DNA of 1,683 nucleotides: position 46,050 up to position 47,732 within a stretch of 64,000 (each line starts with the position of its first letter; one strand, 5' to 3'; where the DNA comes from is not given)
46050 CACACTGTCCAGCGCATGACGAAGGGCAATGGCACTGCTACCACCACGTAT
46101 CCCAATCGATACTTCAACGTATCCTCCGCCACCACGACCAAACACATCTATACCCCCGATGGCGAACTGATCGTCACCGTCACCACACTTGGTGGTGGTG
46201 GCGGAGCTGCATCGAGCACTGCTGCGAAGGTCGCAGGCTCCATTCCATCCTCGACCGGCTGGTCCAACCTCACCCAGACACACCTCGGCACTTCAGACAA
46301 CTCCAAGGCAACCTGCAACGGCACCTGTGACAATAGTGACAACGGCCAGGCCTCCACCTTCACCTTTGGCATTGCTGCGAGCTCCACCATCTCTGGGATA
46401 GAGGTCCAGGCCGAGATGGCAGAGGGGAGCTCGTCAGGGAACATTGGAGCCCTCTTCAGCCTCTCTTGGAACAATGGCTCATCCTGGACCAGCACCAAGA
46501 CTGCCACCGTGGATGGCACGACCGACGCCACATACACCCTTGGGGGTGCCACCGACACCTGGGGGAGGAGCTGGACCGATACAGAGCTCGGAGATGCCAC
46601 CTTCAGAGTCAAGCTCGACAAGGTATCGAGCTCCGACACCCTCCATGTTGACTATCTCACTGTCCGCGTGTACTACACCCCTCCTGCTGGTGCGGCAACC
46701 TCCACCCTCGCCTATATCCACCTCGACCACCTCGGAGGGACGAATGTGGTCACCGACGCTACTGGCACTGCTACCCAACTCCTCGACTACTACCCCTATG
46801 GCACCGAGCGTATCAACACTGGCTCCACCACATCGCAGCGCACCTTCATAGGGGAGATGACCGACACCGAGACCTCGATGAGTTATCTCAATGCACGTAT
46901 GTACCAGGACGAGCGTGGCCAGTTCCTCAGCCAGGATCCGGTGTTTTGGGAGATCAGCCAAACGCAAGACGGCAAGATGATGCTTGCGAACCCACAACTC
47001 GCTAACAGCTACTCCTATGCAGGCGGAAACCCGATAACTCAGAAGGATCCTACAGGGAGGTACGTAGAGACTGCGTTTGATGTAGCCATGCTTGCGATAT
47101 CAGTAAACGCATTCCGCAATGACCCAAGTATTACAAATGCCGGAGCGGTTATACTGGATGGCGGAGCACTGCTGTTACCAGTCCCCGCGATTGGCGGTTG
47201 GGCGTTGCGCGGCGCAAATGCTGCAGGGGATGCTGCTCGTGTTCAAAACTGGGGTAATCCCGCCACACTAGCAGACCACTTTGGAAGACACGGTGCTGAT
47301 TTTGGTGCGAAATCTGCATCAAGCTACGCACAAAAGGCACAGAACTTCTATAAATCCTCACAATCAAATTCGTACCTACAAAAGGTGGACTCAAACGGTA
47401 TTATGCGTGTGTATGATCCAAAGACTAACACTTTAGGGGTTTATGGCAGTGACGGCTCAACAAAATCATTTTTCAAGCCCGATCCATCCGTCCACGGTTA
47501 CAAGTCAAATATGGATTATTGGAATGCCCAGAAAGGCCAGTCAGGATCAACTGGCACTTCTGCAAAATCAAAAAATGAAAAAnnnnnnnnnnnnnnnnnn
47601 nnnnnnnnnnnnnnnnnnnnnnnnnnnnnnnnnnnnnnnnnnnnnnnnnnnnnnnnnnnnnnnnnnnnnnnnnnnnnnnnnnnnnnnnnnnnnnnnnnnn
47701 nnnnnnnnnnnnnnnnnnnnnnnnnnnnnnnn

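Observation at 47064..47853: RHS toxin carries an unassigned ~175-aa C-terminal tip (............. motif) followed by an overlapping zinc-ribbon immunity candidate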

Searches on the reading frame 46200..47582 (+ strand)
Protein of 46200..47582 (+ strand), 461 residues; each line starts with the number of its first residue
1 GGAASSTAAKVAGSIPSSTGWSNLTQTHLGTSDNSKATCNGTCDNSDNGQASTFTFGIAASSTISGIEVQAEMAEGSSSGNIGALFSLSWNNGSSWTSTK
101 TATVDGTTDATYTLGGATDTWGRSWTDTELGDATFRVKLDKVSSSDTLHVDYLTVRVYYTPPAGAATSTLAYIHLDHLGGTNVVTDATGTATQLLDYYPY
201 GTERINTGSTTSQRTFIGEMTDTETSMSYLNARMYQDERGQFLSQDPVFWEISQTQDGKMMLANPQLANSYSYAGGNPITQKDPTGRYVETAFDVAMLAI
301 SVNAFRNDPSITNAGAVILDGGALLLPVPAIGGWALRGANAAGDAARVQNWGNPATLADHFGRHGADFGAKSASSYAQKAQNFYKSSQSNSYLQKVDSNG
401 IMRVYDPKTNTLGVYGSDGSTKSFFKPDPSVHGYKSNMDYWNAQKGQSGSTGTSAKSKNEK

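Call 84: search_protein_families(library=ncbifam, proteins=[window:46200-47582:+], max_evalue=0.01)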
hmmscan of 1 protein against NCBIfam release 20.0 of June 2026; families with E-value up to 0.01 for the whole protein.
window:46200-47582:+ (461 aa): 1 family
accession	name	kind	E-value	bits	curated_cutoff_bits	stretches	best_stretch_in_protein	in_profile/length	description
TIGR03696.1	Rhs_assc_core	domain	3.5e-15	56.3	32.5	1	197-286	1-75/76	RHS repeat-associated core domain-containing protein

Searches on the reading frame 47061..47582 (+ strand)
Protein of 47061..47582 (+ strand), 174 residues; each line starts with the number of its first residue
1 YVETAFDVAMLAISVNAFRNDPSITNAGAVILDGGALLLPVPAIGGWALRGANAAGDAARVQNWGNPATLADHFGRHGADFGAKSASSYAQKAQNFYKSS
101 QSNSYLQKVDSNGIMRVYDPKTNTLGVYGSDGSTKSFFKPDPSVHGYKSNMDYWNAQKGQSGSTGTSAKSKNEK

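Call 3: search_protein_families(library=pfam, proteins=[window:47064-47582:+], max_evalue=1)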
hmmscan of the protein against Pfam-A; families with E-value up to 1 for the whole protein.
seq(173 aa): 0 families

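Call 4: search_protein_families(library=ncbifam, proteins=[window:47064-47582:+], max_evalue=1)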
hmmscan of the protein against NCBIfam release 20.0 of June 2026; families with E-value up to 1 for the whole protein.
seq(173 aa): 0 families

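Call 6: search_solved_structures(query=window:47064-47582:+, max_evalue=10, show_alignments=3)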
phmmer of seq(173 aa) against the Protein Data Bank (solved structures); distinct sequences matched with E-value up to 10: 7.
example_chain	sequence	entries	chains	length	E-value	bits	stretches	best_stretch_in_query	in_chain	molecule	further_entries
8ey4_A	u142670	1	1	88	0.00012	25.4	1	71-154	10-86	PT-VENN domain-containing protein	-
9f5x_s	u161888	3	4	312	0.09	16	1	19-113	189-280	Mitochondrial NADH:ubiquinone oxidoreductase 32 kDa subunit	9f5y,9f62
7zax_A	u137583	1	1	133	0.32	14.2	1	25-111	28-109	Lipopolysaccharide export system protein LptA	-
2ksv_A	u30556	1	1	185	0.61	13.3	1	79-106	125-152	Protein-glutaminase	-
2zk9_X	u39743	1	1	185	0.62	13.3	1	79-106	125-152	Protein-glutaminase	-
3a54_A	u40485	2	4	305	1.2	12.4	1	79-106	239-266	Protein-glutaminase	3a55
3a56_A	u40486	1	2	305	1.2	12.4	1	79-106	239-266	Protein-glutaminase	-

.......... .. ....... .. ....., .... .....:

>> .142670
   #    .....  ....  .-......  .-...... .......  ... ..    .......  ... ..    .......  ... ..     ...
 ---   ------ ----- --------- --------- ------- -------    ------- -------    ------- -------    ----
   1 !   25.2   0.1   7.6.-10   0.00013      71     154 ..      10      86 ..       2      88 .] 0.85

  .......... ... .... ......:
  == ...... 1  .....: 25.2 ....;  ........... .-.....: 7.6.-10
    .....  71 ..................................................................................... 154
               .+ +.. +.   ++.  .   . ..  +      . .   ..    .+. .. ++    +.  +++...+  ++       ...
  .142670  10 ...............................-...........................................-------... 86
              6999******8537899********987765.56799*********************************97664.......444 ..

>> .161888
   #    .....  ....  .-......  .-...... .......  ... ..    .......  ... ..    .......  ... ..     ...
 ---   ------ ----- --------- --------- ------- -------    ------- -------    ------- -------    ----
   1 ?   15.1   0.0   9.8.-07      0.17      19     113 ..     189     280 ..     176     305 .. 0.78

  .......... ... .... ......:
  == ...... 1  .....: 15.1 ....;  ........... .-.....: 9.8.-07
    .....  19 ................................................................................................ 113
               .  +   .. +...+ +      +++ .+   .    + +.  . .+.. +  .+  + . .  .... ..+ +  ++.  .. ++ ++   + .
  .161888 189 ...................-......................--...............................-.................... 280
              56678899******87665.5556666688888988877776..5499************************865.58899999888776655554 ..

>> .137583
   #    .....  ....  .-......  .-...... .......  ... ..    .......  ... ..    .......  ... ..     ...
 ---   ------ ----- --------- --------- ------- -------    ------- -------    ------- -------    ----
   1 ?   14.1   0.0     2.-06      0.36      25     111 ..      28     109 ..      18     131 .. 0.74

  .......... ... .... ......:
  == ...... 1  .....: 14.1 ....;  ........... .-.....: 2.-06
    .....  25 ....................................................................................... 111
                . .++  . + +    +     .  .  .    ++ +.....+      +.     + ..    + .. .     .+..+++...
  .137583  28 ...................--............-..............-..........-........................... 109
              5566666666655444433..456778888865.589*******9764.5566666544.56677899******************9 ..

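Call 9: find_homologous_proteins(query=window:47061-47582:+, max_evalue=0.001)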
Query seq(174 aa) (174 aa): 14 proteins with E <= 0.001 among 84 candidates.
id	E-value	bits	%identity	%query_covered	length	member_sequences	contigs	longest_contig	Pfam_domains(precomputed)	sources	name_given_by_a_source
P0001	2.0e-32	130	57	57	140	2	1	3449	-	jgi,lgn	-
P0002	4.4e-32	129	56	57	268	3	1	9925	-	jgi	jgi:RHS repeat-associated protein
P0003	7.8e-31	125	57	57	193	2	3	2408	-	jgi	-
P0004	1.4e-30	125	56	57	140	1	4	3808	-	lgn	-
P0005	6.9e-30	122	56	58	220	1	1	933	-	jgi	jgi:hypothetical protein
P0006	5.6e-24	103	50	65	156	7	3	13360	-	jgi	jgi:hypothetical protein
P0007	1.5e-21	95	53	56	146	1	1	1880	-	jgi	jgi:pyocin large subunit-like protein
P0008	1.0e-20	92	48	56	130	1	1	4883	-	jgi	jgi:pyocin large subunit-like protein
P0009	1.2e-20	92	47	56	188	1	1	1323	-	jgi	jgi:hypothetical protein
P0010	1.6e-20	92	49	56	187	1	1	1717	-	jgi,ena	-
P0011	3.2e-20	91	43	64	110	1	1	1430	-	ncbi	ncbi:MAG: hypothetical protein ACRD3V_11095, partial [Vicinamibacteria bacterium]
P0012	6.4e-19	87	44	54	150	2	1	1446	-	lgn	-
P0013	1.7e-18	85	48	53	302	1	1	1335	-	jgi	jgi:hypothetical protein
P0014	3.5e-15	74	41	57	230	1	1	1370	PF16656.12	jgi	jgi:hypothetical protein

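Call 20: find_encoding_contigs(protein=P0002, flank=3000, max_places=2)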
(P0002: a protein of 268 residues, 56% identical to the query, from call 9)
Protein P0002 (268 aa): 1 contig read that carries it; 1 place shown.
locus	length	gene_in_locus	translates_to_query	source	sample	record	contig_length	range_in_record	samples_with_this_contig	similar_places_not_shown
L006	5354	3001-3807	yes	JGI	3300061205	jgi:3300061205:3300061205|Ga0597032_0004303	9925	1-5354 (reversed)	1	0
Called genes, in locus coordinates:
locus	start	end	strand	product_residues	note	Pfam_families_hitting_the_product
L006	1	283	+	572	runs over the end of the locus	-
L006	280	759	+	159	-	-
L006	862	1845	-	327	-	PF00589:Phage_integrase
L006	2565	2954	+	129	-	-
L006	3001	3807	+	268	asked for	-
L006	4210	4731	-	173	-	PF07508:Recombinase (faint)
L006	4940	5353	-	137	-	?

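Call 21: find_encoding_contigs(protein=P0006, flank=3000, max_places=2)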
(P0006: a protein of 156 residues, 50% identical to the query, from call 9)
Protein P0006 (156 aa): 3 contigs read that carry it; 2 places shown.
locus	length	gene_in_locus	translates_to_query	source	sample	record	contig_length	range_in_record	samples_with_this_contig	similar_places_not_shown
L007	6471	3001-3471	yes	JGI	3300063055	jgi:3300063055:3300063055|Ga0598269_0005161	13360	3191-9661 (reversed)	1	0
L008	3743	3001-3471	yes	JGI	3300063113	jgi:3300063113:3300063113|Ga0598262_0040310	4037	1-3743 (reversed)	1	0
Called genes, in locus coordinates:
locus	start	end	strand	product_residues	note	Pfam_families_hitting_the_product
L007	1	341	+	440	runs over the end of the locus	PF02844:GARS_N, PF01071:GARS_A, PF02786:CPSase_L_D2, PF08442:ATP-grasp_2 (faint), PF13549:ATP-grasp_5 (faint), PF02843:GARS_C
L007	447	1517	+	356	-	PF00180:Iso_dh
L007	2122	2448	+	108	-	-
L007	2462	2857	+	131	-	-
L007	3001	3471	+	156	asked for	-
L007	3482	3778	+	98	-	-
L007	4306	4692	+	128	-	PF07963:N_methyl (weak)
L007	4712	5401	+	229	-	PF07963:N_methyl (weak), PF16074:PilW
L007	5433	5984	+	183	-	PF14341:PilX_N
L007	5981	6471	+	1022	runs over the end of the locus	PF05567:T4P_PilY1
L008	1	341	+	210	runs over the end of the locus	?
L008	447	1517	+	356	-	PF00180:Iso_dh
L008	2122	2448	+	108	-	-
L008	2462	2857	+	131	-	-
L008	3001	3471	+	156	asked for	-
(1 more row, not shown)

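Call 22: find_encoding_contigs(protein=P0008, flank=3000, max_places=2)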
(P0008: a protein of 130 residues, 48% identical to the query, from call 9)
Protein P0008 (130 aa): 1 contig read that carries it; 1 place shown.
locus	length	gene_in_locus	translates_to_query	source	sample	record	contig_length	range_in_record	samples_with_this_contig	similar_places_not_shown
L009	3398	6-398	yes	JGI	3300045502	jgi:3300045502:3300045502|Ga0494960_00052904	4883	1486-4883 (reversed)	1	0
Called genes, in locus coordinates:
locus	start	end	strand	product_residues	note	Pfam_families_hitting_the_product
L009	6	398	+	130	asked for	-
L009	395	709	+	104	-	-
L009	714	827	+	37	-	-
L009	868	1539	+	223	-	PF08666:SAF (weak)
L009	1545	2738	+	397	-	PF00437:T2SSE, PF27713:UCP018868 (weak)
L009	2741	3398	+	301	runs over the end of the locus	PF00482:T2SSF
